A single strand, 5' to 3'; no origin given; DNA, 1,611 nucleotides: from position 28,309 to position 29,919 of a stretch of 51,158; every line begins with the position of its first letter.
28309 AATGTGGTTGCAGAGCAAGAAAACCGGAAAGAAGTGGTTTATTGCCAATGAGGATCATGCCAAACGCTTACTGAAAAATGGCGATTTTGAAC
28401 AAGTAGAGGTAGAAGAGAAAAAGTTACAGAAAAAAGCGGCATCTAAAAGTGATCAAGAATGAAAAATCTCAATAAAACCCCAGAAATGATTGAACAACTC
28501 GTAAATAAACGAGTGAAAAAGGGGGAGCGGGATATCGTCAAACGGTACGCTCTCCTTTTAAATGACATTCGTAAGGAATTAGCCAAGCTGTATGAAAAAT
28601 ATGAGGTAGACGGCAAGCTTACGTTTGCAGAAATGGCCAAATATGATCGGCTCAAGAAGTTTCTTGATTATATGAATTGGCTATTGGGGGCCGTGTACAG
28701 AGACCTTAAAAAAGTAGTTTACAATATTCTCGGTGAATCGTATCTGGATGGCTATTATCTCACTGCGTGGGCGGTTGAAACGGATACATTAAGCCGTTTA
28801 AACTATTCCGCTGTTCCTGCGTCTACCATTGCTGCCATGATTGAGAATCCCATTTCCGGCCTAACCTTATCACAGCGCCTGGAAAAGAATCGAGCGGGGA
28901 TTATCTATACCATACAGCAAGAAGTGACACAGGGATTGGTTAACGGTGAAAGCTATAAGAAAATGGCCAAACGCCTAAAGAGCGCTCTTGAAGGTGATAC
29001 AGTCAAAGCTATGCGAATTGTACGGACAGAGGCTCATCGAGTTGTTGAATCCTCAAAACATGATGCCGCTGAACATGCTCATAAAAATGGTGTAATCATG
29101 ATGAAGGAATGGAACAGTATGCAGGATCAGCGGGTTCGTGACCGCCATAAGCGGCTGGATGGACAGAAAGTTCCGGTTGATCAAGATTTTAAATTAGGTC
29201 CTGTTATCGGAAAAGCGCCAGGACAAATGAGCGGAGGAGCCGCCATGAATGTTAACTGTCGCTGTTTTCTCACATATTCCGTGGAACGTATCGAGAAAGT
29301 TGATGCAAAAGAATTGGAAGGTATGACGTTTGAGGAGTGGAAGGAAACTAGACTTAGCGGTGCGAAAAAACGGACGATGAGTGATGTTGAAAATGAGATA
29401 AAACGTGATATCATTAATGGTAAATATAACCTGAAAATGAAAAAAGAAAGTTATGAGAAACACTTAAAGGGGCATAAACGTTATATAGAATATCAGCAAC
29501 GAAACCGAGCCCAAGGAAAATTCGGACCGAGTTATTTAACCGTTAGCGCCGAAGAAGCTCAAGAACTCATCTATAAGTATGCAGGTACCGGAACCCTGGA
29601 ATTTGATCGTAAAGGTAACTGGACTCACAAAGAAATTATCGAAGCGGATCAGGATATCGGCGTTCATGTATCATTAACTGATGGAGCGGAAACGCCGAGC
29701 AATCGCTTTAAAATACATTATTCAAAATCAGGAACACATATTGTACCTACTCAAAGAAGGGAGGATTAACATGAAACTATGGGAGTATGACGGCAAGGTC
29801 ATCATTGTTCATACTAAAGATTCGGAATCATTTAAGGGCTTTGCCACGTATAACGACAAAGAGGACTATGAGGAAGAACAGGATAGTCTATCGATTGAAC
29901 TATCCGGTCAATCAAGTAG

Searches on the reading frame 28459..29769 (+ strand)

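Call 79: search_protein_families(library=pfam, proteins=[window:28459-29769:+], max_evalue=0.0001)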
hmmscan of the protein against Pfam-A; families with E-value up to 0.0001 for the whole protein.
window:28459-29769:+ (436 aa): 2 families
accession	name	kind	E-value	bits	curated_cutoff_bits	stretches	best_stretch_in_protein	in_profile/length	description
PF15542.11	Ntox50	-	4.8e-28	98.2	22.2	1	328-430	2-92/92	Bacterial toxin 50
PF04233.19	Phage_Mu_F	-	6.9e-22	78.8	29.6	1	151-271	2-111/112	Phage Mu protein F like protein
